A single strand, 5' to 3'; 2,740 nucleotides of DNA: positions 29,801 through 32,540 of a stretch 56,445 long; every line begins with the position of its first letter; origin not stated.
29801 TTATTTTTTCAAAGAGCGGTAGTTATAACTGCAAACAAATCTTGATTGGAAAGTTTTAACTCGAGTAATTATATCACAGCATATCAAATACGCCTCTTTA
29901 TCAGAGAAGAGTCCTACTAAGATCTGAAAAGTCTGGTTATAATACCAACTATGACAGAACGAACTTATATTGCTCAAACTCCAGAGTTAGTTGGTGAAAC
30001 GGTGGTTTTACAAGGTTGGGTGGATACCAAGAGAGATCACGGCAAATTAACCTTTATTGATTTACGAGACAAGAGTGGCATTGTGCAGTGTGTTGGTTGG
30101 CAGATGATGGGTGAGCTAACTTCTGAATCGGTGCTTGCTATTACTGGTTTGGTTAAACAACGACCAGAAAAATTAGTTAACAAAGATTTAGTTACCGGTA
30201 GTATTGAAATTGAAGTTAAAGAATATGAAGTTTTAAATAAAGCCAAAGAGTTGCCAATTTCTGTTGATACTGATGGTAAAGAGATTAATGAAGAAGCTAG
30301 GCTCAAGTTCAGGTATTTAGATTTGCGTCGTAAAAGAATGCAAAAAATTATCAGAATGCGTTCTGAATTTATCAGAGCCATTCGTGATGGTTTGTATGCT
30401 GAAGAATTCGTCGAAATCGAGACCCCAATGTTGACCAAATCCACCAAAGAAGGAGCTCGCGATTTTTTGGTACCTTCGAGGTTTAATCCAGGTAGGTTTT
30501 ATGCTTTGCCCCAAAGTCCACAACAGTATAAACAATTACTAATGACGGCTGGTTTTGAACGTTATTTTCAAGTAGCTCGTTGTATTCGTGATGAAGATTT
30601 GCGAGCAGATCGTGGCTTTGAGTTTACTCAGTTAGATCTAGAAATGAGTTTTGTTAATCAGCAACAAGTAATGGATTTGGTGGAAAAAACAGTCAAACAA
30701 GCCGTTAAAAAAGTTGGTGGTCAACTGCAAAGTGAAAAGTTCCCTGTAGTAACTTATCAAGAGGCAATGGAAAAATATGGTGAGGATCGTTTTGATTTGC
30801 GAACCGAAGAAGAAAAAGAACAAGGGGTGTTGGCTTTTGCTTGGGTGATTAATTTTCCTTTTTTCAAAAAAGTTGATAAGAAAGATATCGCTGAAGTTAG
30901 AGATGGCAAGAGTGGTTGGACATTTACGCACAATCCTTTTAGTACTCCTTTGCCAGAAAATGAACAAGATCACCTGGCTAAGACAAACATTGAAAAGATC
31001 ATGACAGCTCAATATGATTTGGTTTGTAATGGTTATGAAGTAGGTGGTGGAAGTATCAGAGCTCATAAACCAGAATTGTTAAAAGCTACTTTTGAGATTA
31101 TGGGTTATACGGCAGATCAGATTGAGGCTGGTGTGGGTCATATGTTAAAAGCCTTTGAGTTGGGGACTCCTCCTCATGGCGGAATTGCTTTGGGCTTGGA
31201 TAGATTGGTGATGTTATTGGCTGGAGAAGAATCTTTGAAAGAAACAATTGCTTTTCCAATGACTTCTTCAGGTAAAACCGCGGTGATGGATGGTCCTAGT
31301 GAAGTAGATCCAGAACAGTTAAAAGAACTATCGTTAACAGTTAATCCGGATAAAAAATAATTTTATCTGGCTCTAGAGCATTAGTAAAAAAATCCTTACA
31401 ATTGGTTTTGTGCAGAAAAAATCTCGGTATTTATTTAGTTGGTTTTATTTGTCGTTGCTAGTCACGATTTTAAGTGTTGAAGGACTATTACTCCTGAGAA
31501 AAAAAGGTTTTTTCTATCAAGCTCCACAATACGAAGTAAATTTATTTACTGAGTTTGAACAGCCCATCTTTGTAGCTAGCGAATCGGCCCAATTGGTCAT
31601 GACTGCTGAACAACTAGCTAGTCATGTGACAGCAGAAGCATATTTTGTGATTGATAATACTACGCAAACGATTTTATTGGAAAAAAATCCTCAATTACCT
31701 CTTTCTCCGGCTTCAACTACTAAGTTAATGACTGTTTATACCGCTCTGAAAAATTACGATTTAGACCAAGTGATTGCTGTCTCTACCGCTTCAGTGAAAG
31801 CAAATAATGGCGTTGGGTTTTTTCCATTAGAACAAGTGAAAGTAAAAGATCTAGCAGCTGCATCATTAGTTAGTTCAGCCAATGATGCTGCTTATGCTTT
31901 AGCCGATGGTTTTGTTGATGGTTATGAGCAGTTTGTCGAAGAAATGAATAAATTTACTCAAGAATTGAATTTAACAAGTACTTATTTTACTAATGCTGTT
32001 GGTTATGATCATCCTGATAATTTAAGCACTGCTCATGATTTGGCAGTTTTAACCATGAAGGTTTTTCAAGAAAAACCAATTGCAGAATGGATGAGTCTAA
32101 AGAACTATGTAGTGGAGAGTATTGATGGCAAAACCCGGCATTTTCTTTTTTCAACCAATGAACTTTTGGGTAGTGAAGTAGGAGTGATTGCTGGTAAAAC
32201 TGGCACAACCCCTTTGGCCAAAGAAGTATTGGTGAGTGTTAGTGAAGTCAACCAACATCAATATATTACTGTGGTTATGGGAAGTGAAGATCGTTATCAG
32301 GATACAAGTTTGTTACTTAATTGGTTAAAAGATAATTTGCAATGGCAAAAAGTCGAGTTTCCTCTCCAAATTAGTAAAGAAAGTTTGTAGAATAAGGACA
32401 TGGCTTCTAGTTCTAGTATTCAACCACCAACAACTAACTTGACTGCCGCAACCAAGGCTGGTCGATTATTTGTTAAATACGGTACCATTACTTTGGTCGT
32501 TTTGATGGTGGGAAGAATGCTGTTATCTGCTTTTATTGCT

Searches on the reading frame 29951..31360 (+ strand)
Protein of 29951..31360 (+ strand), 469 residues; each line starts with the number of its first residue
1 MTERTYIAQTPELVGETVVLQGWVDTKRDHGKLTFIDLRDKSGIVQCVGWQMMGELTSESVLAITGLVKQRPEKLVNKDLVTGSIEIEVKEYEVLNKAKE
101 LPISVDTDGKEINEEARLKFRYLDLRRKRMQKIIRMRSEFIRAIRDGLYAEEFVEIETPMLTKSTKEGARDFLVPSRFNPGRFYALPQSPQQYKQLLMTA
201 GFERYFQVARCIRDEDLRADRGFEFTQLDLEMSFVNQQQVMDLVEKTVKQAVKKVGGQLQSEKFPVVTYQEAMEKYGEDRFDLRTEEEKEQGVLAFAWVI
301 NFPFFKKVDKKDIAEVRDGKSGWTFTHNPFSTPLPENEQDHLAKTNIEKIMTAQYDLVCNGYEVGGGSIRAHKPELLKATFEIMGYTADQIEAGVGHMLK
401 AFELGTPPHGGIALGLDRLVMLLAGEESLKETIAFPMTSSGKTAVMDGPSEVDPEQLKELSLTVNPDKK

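Call 11: search_protein_families(library=pfam, proteins=[window:29951-31360:+], max_evalue=0.01)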
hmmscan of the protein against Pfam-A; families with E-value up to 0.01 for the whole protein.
window:29951-31360:+ (469 aa): 2 families
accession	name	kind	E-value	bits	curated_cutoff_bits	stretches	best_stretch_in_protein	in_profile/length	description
PF00152.25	tRNA-synt_2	-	1.8e-109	366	25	1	113-438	1-307/308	tRNA synthetases class II (D, K and N)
PF01336.31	tRNA_anti-codon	-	2e-14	53.7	27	1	18-95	1-75/75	OB-fold nucleic acid binding domain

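Call 12: find_related_loci(query=window:29951-31360:+, collection=genome_contigs, flank=3000)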
Query window:29951-31360:+ (469 aa) in genome_contigs; peptide patterns used: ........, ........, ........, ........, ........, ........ (x = any residue, [..] = any of these).
600 stretches matched a pattern (row limit reached: there are more); 593 encode a relative of the query (tblastn E <= 1e-3); the best 80 are kept; 80 distinct loci.
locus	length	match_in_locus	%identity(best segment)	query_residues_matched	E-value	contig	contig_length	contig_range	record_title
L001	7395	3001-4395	73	4-468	0e+0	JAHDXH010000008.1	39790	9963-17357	MAG: Patescibacteria group bacterium isolate PAT3 NODE_1796_length_39790_cov_6.646508, whole genome shotgun sequence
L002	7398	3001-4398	71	3-467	0e+0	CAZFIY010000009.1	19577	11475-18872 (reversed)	MAG TPA_asm: uncultured Pseudomonadales bacterium isolate SRP192927_co2_730 genome assembly, contig: NODE_4293_length_19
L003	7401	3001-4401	70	1-467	0e+0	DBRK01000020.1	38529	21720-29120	MAG TPA_asm: Patescibacteria group bacterium UBA1370 UBA1370_contig_3483, whole genome shotgun sequence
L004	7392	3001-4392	70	3-466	0e+0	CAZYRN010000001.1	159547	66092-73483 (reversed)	MAG TPA_asm: uncultured Pseudomonadales bacterium isolate SRP144015_co1_64 genome assembly, contig: NODE_48_length_15954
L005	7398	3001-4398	70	3-467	0e+0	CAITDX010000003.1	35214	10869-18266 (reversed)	uncultured bacterium isolate LaPlata_bin-3499 genome assembly, contig: bin-3499:03/85, whole genome shotgun sequence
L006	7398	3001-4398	70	3-468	0e+0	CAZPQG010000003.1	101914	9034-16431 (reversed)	MAG TPA_asm: uncultured Pseudomonadales bacterium isolate SRP319275_co2_312 genome assembly, contig: NODE_28_length_1019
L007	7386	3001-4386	71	3-464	0e+0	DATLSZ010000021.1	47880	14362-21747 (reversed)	MAG TPA_asm: Candidatus Acidiferrales bacterium isolate SMAG_U13943 k141_683847, whole genome shotgun sequence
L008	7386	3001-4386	70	3-464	0e+0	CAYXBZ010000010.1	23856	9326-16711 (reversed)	MAG TPA_asm: uncultured Pseudomonadales bacterium isolate SRP241326_co2_10 genome assembly, contig: NODE_3046_length_238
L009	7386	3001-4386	70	3-464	0e+0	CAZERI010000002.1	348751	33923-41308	MAG TPA_asm: uncultured Gammaproteobacteria bacterium isolate SRP278252_co1_729 genome assembly, contig: NODE_14_length_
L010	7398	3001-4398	66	4-468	0e+0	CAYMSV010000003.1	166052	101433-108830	MAG TPA_asm: uncultured Pseudomonadales bacterium isolate SRP241326_co1_55 genome assembly, contig: NODE_142_length_1660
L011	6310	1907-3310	67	1-467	0e+0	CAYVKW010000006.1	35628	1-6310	MAG TPA_asm: uncultured Pseudomonadales bacterium isolate SRP192927_co1_174 genome assembly, contig: NODE_1879_length_35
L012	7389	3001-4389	63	3-465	0e+0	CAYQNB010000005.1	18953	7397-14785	MAG TPA_asm: uncultured Candidatus Saccharibacteria bacterium isolate SRP319275_co1_353 genome assembly, contig: NODE_30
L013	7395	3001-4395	64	1-464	0e+0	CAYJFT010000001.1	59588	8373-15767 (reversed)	MAG TPA_asm: uncultured Pseudomonadales bacterium isolate ERP123703_co1_72 genome assembly, contig: NODE_445_length_5958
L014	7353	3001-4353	62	14-464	0e+0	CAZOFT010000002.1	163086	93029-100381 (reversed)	MAG TPA_asm: uncultured Gammaproteobacteria bacterium isolate SRP300315_co1_15 genome assembly, contig: NODE_36_length_1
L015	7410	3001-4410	60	3-464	0e+0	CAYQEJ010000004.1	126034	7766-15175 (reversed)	MAG TPA_asm: uncultured Gammaproteobacteria bacterium isolate SRP278252_co2_88 genome assembly, contig: NODE_181_length_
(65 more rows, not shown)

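Call 17: find_related_loci(query=window:29951-31360:+, collection=metagenome_contigs, flank=3000)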
Query window:29951-31360:+ (469 aa) in metagenome_contigs; peptide patterns used: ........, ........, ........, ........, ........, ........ (x = any residue, [..] = any of these).
600 stretches matched a pattern (row limit reached: there are more); 596 encode a relative of the query (tblastn E <= 1e-3); the best 80 are kept; 80 distinct loci.
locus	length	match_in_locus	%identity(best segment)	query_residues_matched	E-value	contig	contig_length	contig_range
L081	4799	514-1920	73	1-469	0e+0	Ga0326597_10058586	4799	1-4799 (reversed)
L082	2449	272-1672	74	3-469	0e+0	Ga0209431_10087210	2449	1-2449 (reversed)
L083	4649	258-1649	73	1-464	0e+0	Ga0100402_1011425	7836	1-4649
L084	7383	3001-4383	71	3-463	0e+0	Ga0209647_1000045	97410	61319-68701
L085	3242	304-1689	70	3-464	0e+0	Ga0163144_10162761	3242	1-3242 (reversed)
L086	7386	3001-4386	69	3-464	0e+0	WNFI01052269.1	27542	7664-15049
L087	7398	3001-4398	67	4-469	0e+0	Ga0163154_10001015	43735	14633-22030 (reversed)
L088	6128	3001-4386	66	3-462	0e+0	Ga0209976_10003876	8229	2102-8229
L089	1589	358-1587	70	3-409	0e+0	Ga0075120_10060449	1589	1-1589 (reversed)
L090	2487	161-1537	63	7-465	0e+0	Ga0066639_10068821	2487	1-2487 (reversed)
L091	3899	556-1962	60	4-464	0e+0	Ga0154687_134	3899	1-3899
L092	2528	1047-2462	59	1-464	0e+0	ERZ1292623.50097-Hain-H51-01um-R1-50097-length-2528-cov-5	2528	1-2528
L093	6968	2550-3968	57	3-469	0e+0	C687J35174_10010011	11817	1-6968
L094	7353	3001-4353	56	3-464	0e+0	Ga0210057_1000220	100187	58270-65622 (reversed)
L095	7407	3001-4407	57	3-468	0e+0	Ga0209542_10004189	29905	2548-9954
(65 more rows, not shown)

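Call 26: find_homologous_proteins(query=window:29951-31360:+, max_evalue=1e-150)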
Query window:29951-31360:+ (469 aa): 4041 proteins with E <= 1e-150 among 8000 candidates; the best 120 are listed.
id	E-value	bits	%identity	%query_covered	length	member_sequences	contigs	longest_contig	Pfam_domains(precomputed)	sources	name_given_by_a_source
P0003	0.0e+0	1052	100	100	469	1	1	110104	PF01336.32,PF00152.26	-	-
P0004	0.0e+0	1044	99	100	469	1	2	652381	PF01336.32,PF00152.26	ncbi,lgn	ncbi:MAG: amino acid--tRNA ligase-related protein [Patescibacteria group bacterium]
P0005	0.0e+0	1014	95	100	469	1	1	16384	PF01336.32,PF00152.26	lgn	-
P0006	6.0e-277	936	87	100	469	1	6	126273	PF01336.32,PF00152.26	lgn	-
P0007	7.6e-276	933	88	100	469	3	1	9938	PF01336.32,PF00152.26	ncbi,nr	ncbi:MAG: aspartate--tRNA ligase [Candidatus Pacebacteria bacterium]|nr:aspartate--tRNA ligase [Cand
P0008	3.3e-273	924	86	100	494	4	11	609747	PF01336.32,PF00152.26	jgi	jgi:aspartyl-tRNA synthetase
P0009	7.2e-259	877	82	99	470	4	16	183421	PF01336.32,PF00152.26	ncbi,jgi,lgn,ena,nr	ncbi:MAG: aspartate--tRNA ligase [Candidatus Pacebacteria bacterium]|jgi:aspartyl-tRNA synthetase|nr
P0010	1.4e-258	876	81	100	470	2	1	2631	PF01336.32,PF00152.26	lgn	-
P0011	9.3e-251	850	80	99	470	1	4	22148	PF01336.32,PF00152.26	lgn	-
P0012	7.1e-250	847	79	99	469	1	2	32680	PF01336.32,PF00152.26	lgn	-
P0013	2.6e-247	839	78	99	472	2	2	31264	PF01336.32,PF00152.26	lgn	-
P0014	2.8e-246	835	78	99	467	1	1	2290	PF01336.32,PF00152.26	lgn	-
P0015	7.4e-245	831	78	99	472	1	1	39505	PF01336.32,PF00152.26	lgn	-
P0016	9.9e-245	830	77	100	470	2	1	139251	PF01336.32,PF00152.26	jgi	jgi:aspartyl-tRNA synthetase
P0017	1.7e-243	826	77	100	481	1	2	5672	PF01336.32,PF00152.26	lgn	-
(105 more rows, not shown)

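Call 27: find_encoding_contigs(protein=P0006, flank=4000, max_places=3)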
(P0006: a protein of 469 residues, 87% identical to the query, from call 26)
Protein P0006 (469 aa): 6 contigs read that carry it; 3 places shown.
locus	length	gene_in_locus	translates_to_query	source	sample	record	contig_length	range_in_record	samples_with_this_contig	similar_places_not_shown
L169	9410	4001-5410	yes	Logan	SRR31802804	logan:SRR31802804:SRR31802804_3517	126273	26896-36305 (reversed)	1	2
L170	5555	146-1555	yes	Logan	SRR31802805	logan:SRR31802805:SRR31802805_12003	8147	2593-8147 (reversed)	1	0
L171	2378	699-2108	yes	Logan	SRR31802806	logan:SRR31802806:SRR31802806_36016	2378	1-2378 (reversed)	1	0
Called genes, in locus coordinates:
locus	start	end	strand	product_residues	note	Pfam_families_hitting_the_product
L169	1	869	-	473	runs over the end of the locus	PF00133:tRNA-synt_1, PF01406:tRNA-synt_1e (weak), PF01921:tRNA-synt_1f (faint), PF09334:tRNA-synt_1g, PF00133:tRNA-synt_1 (weak), PF09334:tRNA-synt_1g, PF00133:tRNA-synt_1, PF01406:tRNA-synt_1e (weak)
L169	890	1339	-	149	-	-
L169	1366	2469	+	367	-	PF02646:RmuC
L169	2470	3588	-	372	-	-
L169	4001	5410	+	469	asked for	PF01336:tRNA_anti-codon, PF00152:tRNA-synt_2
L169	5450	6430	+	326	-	PF00768:Peptidase_S11, PF13354:Beta-lactamase2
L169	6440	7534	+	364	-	-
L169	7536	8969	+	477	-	PF00749:tRNA-synt_1c, PF19269:Anticodon_2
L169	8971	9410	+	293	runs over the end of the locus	-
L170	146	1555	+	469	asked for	PF01336:tRNA_anti-codon, PF00152:tRNA-synt_2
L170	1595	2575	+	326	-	PF00768:Peptidase_S11, PF13354:Beta-lactamase2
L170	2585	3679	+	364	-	-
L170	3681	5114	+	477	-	PF00749:tRNA-synt_1c, PF19269:Anticodon_2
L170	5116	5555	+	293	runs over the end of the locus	-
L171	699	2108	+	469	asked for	PF01336:tRNA_anti-codon, PF00152:tRNA-synt_2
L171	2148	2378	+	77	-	?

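Call 28: find_encoding_contigs(protein=P0007, flank=4000, max_places=3)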
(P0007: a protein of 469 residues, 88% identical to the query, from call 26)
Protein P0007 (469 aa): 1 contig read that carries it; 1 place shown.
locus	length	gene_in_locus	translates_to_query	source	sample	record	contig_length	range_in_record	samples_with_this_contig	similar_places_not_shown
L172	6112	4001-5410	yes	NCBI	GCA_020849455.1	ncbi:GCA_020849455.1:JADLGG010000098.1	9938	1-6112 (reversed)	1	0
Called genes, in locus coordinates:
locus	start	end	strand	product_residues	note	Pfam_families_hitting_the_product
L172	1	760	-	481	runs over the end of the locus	PF00133:tRNA-synt_1, PF09334:tRNA-synt_1g, PF01921:tRNA-synt_1f (faint), PF09334:tRNA-synt_1g, PF00133:tRNA-synt_1, PF01406:tRNA-synt_1e (weak)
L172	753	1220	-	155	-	-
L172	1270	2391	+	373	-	PF02646:RmuC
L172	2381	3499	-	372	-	PF00326:Peptidase_S9 (faint)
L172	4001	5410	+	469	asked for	PF01336:tRNA_anti-codon, PF00152:tRNA-synt_2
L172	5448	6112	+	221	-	PF00768:Peptidase_S11, PF02113:Peptidase_S13 (faint), PF13354:Beta-lactamase2 (weak)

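Call 29: find_encoding_contigs(protein=P0008, flank=4000, max_places=3)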
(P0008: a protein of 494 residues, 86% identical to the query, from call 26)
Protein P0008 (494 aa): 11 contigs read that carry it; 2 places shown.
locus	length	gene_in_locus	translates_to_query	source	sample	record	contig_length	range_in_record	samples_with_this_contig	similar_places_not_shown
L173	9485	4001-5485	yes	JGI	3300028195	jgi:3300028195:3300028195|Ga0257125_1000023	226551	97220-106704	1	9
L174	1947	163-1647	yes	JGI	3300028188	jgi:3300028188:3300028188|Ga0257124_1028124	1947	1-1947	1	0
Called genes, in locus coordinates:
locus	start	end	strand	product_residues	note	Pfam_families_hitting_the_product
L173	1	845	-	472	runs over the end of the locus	PF00133:tRNA-synt_1, PF01921:tRNA-synt_1f (faint), PF09334:tRNA-synt_1g, PF00133:tRNA-synt_1, PF01406:tRNA-synt_1e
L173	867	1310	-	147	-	-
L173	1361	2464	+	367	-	PF02646:RmuC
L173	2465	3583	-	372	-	PF00326:Peptidase_S9 (faint)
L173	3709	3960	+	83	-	-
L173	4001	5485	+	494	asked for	PF01336:tRNA_anti-codon, PF00152:tRNA-synt_2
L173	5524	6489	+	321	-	PF00768:Peptidase_S11, PF13354:Beta-lactamase2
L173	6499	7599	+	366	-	-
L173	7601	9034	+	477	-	PF00749:tRNA-synt_1c, PF19269:Anticodon_2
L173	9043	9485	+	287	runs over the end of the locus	-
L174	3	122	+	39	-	?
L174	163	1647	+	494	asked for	PF01336:tRNA_anti-codon, PF00152:tRNA-synt_2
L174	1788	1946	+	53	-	?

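Call 30: find_encoding_contigs(protein=P0009, flank=4000, max_places=3)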
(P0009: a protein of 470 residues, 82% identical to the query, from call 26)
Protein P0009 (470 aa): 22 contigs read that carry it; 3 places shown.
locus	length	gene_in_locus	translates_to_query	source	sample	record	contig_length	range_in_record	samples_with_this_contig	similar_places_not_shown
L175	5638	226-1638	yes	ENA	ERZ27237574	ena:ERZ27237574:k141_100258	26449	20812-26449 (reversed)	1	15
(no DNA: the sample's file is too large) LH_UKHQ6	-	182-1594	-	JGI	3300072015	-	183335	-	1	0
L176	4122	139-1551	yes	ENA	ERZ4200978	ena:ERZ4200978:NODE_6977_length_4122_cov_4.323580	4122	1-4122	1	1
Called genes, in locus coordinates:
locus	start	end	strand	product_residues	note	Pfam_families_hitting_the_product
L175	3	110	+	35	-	?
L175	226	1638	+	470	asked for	PF01336:tRNA_anti-codon, PF00152:tRNA-synt_2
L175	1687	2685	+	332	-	PF00768:Peptidase_S11, PF13354:Beta-lactamase2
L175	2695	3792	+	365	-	-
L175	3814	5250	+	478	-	PF00749:tRNA-synt_1c, PF19269:Anticodon_2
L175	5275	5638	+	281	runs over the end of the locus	-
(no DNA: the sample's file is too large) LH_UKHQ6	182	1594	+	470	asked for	PF01336:tRNA_anti-codon, PF00152:tRNA-synt_2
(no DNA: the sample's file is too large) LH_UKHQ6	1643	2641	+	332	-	PF00768:Peptidase_S11, PF13354:Beta-lactamase2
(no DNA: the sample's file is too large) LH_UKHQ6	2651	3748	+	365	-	-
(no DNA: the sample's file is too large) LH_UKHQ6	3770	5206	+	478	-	PF00749:tRNA-synt_1c, PF19269:Anticodon_2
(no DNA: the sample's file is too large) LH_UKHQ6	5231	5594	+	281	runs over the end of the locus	-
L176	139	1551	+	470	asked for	PF01336:tRNA_anti-codon, PF00152:tRNA-synt_2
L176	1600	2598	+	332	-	PF00768:Peptidase_S11, PF13354:Beta-lactamase2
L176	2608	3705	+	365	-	-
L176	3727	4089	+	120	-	PF00749:tRNA-synt_1c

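Call 34: find_encoding_contigs(protein=P0011, flank=3000, max_places=2)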
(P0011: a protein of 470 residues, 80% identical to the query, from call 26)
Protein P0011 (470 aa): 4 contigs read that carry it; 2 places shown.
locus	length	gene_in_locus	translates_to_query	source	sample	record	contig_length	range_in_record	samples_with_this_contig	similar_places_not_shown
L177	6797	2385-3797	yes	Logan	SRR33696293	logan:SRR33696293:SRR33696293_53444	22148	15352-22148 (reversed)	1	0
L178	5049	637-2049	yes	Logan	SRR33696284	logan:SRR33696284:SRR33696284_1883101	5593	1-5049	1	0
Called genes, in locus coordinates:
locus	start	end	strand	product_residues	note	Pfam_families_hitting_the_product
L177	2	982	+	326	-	?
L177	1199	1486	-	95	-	-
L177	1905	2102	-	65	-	-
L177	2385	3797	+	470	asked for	PF01336:tRNA_anti-codon, PF00152:tRNA-synt_2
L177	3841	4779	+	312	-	PF00768:Peptidase_S11, PF02113:Peptidase_S13, PF13354:Beta-lactamase2 (weak)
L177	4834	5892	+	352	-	-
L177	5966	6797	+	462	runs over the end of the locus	PF00749:tRNA-synt_1c, PF19269:Anticodon_2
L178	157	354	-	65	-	-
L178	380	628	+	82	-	-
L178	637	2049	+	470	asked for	PF01336:tRNA_anti-codon, PF00152:tRNA-synt_2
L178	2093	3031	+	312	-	PF00768:Peptidase_S11, PF02113:Peptidase_S13, PF13354:Beta-lactamase2 (weak)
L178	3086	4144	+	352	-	-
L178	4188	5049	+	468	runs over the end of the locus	?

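Call 35: find_encoding_contigs(protein=P0012, flank=3000, max_places=2)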
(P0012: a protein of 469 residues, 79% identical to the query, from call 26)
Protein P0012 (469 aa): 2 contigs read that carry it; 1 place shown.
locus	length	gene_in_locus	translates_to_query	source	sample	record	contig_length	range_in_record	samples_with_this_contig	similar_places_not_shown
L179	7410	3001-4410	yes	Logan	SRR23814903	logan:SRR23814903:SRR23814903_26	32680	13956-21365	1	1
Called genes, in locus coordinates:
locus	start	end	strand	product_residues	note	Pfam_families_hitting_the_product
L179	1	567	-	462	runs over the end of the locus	PF00133:tRNA-synt_1, PF09334:tRNA-synt_1g, PF00133:tRNA-synt_1, PF01406:tRNA-synt_1e (weak), PF19303:Anticodon_3 (faint)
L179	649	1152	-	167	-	-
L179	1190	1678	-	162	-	-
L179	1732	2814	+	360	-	PF02646:RmuC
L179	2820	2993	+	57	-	-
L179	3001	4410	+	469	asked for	PF01336:tRNA_anti-codon, PF00152:tRNA-synt_2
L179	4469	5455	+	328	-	PF00768:Peptidase_S11, PF00905:Transpeptidase (faint), PF02113:Peptidase_S13 (weak), PF13354:Beta-lactamase2 (weak)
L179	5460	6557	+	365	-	-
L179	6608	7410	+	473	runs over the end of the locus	PF00749:tRNA-synt_1c, PF19269:Anticodon_2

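Call 36: find_encoding_contigs(protein=P0013, flank=3000, max_places=2)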
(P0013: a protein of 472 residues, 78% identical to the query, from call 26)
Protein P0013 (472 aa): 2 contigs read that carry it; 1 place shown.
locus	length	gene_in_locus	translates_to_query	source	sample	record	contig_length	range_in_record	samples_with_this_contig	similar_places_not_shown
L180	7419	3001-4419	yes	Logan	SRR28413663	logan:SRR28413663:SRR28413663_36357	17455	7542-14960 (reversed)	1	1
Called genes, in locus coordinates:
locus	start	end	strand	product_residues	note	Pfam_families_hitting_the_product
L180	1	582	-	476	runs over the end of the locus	PF00133:tRNA-synt_1, PF09334:tRNA-synt_1g, PF00133:tRNA-synt_1, PF01406:tRNA-synt_1e (weak)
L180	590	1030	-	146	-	-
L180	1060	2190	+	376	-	PF02646:RmuC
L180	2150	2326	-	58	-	-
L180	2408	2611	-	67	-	-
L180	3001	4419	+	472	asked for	PF01336:tRNA_anti-codon, PF00152:tRNA-synt_2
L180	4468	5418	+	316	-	PF00768:Peptidase_S11, PF02113:Peptidase_S13, PF13354:Beta-lactamase2 (weak)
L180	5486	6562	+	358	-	-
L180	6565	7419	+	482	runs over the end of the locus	PF00749:tRNA-synt_1c, PF19269:Anticodon_2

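Call 68: find_encoding_contigs(protein=P0010, flank=2500, max_places=2)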
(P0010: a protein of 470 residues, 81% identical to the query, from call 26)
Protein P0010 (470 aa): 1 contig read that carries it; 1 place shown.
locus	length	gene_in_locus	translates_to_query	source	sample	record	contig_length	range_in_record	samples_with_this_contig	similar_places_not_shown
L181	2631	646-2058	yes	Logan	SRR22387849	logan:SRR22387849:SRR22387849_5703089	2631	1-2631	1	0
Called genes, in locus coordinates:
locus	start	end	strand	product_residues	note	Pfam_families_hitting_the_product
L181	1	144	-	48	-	?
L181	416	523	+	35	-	-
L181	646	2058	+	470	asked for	PF01336:tRNA_anti-codon, PF00152:tRNA-synt_2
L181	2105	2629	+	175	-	?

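Call 69: find_encoding_contigs(protein=P0015, flank=2500, max_places=2)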
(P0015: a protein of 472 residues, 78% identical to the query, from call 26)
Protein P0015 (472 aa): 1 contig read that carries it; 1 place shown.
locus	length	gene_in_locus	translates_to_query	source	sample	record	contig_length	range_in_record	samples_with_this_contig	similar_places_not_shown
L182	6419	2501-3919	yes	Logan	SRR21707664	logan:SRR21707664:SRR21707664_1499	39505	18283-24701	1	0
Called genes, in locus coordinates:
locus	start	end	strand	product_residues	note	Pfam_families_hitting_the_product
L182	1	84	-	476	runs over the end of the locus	PF00133:tRNA-synt_1, PF09334:tRNA-synt_1g, PF00133:tRNA-synt_1, PF01406:tRNA-synt_1e (weak)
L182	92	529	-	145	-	-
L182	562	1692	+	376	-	PF02646:RmuC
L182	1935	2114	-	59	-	-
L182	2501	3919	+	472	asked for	PF01336:tRNA_anti-codon, PF00152:tRNA-synt_2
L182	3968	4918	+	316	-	PF00768:Peptidase_S11, PF02113:Peptidase_S13, PF13354:Beta-lactamase2 (weak)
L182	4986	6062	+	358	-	-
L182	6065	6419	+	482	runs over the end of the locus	PF00749:tRNA-synt_1c, PF19269:Anticodon_2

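Call 77: find_encoding_contigs(protein=P0016, flank=2500, max_places=2)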
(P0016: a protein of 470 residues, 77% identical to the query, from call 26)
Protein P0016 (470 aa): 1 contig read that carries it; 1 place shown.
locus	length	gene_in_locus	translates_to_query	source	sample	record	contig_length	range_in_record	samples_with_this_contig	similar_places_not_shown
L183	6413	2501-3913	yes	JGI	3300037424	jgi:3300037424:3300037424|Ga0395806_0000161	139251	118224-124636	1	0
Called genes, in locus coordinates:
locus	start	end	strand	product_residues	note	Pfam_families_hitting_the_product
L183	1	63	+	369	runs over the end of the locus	PF02646:RmuC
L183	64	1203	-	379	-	-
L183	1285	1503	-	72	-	-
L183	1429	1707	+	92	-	-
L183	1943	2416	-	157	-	-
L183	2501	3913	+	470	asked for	PF01336:tRNA_anti-codon, PF00152:tRNA-synt_2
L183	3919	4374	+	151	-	-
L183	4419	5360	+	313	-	PF00768:Peptidase_S11, PF02113:Peptidase_S13 (weak), PF13354:Beta-lactamase2 (weak)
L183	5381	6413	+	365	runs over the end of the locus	-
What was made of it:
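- Tried and rejected: Ranking AspRS homologues by identity (call 26) and then fetching their contigs (calls 27-30, 34-36, 68, 69, 77).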

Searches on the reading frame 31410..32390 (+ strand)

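Call 11: search_protein_families(library=pfam, proteins=[window:31410-32390:+], max_evalue=0.01)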
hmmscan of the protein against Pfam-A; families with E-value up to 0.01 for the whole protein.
window:31410-32390:+ (326 aa): 3 families
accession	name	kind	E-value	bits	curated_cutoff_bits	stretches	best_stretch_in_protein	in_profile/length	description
PF00768.25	Peptidase_S11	-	1.4e-44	152.8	27.6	1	68-292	7-237/239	D-alanyl-D-alanine carboxypeptidase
PF13354.11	Beta-lactamase2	-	3.2e-09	36.9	22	1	83-290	7-213/214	Beta-lactamase enzyme family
PF02113.21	Peptidase_S13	-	0.00016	21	22.8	1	77-122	20-65/444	D-Ala-D-Ala carboxypeptidase 3 (S13) family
